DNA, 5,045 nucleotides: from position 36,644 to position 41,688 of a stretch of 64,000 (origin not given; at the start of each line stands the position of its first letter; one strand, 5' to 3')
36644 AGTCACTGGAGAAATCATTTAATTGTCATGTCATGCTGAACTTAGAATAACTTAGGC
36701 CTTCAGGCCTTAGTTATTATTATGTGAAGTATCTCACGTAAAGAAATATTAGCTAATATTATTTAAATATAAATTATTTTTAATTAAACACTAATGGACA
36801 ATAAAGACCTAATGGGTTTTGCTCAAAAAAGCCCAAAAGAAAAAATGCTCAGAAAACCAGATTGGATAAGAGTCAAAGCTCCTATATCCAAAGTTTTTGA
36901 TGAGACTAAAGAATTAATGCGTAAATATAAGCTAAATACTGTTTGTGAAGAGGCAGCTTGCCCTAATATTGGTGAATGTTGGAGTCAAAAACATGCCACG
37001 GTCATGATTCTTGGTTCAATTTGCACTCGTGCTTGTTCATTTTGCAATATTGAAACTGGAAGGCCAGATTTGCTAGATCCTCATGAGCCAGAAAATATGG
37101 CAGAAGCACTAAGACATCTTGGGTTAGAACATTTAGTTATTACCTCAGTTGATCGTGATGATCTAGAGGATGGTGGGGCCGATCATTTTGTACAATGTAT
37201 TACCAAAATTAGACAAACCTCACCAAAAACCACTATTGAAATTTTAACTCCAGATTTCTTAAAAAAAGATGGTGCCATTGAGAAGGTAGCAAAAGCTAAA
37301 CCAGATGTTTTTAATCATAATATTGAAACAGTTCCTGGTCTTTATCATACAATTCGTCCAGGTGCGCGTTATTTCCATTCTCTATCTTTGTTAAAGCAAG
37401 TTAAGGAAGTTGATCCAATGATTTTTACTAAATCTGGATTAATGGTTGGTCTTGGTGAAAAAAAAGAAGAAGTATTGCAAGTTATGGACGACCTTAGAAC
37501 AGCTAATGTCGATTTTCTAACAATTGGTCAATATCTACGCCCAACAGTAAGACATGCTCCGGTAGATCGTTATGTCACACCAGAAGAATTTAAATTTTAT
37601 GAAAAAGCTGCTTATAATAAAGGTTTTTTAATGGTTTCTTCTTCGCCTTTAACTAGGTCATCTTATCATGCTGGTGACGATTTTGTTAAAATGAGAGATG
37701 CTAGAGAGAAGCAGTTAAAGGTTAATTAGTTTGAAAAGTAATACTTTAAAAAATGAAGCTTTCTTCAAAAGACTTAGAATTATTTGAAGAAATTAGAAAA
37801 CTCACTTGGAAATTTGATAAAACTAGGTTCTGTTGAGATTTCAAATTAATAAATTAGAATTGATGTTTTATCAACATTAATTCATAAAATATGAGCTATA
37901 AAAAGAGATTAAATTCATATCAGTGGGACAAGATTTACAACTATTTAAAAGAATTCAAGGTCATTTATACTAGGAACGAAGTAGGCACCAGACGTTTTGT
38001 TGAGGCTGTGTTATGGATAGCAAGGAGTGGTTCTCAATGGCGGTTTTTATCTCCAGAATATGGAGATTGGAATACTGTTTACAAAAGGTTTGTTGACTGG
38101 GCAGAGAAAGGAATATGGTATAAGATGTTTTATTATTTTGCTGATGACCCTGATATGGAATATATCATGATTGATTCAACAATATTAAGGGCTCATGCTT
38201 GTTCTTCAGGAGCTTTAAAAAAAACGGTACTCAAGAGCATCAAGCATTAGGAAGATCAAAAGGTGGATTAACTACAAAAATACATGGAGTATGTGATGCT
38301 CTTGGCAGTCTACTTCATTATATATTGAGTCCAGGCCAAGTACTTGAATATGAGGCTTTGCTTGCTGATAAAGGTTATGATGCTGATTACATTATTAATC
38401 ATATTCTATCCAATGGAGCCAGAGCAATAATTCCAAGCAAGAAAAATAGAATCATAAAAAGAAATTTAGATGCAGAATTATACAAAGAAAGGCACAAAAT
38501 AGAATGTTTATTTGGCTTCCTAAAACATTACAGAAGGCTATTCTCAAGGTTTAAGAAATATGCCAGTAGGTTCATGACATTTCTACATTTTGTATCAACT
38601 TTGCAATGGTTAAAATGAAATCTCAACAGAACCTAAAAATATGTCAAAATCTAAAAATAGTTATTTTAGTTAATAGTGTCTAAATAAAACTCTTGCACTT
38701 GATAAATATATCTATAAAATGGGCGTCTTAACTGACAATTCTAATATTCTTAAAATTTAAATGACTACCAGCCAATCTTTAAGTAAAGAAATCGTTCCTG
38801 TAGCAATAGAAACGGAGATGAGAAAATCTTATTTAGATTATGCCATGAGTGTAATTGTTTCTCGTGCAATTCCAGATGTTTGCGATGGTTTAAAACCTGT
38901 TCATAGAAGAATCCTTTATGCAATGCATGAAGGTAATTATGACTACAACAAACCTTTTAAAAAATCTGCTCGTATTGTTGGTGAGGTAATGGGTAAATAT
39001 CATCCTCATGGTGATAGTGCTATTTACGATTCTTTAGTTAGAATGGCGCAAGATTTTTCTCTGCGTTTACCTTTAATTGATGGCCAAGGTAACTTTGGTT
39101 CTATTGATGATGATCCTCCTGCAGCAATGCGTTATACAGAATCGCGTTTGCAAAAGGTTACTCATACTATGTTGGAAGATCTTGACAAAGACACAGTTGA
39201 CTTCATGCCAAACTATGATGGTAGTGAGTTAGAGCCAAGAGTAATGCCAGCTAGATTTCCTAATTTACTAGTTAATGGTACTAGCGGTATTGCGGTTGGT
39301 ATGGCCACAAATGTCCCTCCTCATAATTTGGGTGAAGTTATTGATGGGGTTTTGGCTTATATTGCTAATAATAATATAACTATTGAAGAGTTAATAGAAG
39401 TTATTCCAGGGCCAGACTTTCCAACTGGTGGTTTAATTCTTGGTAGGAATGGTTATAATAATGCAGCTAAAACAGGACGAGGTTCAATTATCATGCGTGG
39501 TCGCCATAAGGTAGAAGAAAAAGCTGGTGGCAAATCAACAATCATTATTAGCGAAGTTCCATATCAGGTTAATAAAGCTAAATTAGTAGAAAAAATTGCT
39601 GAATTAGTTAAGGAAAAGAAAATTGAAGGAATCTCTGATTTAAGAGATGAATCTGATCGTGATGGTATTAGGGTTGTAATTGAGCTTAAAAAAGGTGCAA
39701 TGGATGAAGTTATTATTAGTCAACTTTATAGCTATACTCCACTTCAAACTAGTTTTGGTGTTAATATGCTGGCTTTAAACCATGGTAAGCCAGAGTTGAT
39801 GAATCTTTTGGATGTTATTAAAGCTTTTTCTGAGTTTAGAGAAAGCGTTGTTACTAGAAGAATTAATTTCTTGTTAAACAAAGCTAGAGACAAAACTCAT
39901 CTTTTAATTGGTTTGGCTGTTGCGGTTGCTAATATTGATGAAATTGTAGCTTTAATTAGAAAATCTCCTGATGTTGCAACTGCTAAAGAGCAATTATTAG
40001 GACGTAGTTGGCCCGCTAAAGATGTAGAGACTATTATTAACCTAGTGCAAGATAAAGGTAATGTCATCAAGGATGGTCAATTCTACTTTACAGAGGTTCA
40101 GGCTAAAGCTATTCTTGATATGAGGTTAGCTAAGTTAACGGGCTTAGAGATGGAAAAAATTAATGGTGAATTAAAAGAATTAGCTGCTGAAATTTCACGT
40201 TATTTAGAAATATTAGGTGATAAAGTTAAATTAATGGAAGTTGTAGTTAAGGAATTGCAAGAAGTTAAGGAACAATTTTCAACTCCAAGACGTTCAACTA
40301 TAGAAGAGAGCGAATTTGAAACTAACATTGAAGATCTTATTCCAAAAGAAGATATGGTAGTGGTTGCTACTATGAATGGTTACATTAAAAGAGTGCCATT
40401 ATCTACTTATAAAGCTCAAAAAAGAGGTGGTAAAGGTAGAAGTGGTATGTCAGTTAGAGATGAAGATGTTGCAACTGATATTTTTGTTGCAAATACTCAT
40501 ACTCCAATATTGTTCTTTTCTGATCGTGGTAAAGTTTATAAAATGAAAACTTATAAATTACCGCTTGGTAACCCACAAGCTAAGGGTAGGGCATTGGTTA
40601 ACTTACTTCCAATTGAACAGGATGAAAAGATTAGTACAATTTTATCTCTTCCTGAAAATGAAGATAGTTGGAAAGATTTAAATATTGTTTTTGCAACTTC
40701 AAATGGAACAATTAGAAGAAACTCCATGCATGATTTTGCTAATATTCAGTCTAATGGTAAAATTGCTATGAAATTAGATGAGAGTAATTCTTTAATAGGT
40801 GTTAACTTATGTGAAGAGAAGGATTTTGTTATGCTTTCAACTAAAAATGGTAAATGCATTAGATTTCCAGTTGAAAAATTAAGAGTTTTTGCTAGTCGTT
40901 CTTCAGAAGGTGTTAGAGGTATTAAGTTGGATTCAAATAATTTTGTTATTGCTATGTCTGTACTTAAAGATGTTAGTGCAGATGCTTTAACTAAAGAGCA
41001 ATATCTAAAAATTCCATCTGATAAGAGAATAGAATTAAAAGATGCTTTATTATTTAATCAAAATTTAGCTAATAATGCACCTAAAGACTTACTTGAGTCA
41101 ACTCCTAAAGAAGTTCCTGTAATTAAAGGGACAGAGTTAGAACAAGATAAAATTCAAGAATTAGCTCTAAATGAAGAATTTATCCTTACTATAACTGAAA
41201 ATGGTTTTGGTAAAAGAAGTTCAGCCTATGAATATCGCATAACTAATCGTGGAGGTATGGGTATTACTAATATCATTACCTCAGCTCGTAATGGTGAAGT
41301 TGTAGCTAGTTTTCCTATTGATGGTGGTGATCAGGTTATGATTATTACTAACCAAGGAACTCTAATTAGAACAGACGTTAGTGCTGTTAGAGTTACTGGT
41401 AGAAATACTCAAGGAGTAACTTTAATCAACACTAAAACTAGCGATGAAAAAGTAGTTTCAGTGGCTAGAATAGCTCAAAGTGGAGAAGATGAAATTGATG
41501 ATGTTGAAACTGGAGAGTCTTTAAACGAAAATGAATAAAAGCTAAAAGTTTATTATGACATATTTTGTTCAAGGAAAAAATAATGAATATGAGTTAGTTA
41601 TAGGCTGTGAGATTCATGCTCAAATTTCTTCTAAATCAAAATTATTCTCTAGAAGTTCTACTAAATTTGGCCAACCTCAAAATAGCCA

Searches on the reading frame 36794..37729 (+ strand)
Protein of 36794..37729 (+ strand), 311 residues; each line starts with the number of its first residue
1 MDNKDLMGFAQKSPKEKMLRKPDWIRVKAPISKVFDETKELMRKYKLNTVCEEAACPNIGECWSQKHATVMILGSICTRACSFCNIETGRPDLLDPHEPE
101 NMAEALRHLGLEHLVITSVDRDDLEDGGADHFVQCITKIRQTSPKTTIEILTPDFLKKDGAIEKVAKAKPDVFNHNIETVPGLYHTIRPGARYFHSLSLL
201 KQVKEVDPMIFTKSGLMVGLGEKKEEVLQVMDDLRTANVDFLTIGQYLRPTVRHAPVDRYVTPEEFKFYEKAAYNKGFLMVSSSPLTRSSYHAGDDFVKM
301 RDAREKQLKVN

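Call 43: search_protein_families(library=pfam, proteins=[window:36794-37729:+], max_evalue=0.00001)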
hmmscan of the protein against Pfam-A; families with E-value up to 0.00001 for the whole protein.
window:36794-37729:+ (311 aa): 2 families
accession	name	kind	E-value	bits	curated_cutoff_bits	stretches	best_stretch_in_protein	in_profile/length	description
PF04055.27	Radical_SAM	-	2.4e-20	73.8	29.5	1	71-234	1-166/166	Radical SAM superfamily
PF16881.10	LIAS_N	-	7.1e-09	36.5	27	1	12-56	52-96/96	N-terminal domain of lipoyl synthase of Radical_SAM family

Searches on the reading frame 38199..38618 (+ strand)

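Call 43: search_protein_families(library=pfam, proteins=[window:38199-38618:+], max_evalue=0.00001)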
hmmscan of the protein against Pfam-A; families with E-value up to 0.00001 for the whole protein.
window:38199-38618:+ (139 aa): 2 families
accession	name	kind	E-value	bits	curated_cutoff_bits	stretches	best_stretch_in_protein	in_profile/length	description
PF13586.12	DDE_Tnp_1_2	-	1.3e-07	32.3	29.2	1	55-139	2-86/86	Transposase DDE domain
PF01609.27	DDE_Tnp_1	-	9.1e-07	29.3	23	0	52-125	78-188/200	Transposase DDE domain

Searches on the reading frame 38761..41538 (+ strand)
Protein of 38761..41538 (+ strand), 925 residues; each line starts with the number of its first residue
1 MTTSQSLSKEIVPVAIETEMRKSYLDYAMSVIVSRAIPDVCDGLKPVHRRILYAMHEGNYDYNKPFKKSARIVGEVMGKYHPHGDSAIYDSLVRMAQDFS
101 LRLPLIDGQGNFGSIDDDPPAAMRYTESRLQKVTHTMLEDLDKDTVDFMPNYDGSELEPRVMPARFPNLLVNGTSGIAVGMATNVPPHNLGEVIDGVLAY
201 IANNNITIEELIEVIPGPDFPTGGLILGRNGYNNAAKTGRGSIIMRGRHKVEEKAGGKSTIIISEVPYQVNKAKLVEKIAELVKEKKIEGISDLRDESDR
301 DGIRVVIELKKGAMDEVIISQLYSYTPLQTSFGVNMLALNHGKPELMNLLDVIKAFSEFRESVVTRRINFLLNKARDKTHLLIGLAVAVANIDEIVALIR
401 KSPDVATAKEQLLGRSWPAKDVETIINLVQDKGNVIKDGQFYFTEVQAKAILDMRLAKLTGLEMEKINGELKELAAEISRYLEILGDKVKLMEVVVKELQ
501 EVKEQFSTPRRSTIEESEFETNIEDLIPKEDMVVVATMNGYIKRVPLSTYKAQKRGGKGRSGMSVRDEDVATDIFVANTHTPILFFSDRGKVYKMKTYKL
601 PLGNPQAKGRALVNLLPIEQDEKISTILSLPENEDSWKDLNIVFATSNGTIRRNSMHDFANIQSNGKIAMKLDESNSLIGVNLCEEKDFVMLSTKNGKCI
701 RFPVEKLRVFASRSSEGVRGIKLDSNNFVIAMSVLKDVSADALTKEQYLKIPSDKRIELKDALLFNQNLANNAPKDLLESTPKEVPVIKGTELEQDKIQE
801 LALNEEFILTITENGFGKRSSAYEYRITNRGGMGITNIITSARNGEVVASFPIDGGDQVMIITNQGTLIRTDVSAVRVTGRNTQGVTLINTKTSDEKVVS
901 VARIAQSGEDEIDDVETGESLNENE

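Call 43: search_protein_families(library=pfam, proteins=[window:38761-41538:+], max_evalue=0.00001)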
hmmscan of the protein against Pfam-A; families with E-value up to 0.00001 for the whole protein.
window:38761-41538:+ (925 aa): 2 families
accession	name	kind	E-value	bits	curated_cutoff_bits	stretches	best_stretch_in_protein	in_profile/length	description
PF00521.26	DNA_topoisoIV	-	4.4e-161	537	31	1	35-500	1-432/432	DNA gyrase/topoisomerase IV, subunit A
PF03989.18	DNA_gyraseA_C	-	2.1e-60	200.4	27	4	857-904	1-47/48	DNA gyrase C-terminal domain, beta-propeller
